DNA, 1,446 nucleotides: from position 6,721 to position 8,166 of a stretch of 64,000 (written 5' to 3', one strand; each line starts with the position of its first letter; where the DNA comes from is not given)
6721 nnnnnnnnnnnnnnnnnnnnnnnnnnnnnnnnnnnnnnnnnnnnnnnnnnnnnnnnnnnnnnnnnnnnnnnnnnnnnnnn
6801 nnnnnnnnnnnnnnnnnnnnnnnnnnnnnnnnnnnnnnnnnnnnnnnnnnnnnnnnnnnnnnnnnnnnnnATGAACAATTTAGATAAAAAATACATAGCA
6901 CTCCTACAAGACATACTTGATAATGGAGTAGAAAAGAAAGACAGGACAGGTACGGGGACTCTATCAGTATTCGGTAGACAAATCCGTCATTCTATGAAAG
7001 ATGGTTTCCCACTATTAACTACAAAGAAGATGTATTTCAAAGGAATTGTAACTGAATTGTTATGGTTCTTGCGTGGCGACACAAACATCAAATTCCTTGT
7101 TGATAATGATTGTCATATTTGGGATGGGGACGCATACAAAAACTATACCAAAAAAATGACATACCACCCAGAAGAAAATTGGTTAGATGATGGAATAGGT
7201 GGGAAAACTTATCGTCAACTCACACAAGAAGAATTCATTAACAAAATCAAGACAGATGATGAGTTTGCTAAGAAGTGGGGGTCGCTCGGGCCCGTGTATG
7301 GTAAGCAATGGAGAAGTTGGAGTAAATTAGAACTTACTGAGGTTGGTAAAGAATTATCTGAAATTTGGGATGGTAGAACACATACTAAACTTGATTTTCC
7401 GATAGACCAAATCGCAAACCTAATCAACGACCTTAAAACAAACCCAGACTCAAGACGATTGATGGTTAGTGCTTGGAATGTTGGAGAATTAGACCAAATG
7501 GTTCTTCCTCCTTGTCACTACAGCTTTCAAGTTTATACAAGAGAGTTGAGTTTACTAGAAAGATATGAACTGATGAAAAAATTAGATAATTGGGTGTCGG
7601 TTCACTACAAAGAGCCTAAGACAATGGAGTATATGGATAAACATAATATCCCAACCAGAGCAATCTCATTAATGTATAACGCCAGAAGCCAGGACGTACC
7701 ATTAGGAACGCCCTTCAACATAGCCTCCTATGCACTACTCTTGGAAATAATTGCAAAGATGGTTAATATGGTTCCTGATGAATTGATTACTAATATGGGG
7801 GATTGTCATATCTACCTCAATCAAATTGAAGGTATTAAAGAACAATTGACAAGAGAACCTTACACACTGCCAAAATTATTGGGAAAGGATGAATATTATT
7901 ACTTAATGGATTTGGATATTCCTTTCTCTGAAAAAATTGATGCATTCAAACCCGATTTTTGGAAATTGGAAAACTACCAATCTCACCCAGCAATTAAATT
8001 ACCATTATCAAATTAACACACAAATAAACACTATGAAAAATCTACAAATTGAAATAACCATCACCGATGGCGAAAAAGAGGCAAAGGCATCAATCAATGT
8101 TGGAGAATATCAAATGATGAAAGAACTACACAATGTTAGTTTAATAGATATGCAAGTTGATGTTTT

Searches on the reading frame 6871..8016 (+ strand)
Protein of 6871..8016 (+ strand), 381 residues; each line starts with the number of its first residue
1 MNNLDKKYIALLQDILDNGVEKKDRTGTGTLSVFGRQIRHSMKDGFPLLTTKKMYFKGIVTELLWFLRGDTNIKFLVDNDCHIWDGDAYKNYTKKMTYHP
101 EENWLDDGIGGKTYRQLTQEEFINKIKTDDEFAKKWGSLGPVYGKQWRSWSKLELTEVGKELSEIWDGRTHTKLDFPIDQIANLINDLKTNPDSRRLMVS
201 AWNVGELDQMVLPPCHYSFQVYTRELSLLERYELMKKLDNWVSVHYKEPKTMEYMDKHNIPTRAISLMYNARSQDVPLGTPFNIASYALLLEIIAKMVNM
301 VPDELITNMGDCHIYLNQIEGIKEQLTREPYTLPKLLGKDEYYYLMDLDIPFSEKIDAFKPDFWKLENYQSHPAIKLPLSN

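Call 11: search_protein_families(library=phrogs, proteins=[window:6871-8016:+], max_evalue=0.001)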
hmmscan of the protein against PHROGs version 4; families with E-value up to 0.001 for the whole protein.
window:6871-8016:+ (381 aa): 3 families
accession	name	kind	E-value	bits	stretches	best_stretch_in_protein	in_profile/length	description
phrog_160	-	DNA, RNA and nucleotide metabolism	1.6e-104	350.4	1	1-380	29-307/335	thymidylate synthase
phrog_5682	-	DNA, RNA and nucleotide metabolism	6.4e-47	160.6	2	264-380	100-208/209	thymidylate synthase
phrog_5131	-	DNA, RNA and nucleotide metabolism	5.6e-11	43.3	1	142-204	102-139/357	thymidylate synthase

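Call 76: search_protein_families(library=ncbifam, proteins=[window:6871-8016:+], max_evalue=0.00001)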
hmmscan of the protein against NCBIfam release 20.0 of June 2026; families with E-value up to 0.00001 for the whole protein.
window:6871-8016:+ (381 aa): 8 families
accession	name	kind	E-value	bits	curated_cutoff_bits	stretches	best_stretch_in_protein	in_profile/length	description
NF002496.0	PRK01827.1-2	equivalog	2.9e-96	322.3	325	2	1-226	1-211/318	thymidylate synthase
TIGR03284.1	thym_sym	equivalog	1e-89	300.7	108.35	2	6-225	1-188/296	thymidylate synthase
NF002497.0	PRK01827.1-3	equivalog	4.8e-89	298.2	327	3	6-93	2-89/264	thymidylate synthase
NF002499.0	PRK01827.1-5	equivalog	9.8e-81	270.8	405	3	6-91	2-87/264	thymidylate synthase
NF010393.0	PRK13821.1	equivalog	3.5e-53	180.7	576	3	254-379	196-321/323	thymidylate synthase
NF002495.0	PRK01827.1-1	equivalog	7.7e-34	117.5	327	3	265-379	171-277/279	thymidylate synthase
NF002498.0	PRK01827.1-4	equivalog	6.9e-32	110.9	427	2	264-380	172-282/283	thymidylate synthase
TIGR03283.1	thy_syn_methano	equivalog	3e-06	26.9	174.55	0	141-225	90-141/201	thymidylate synthase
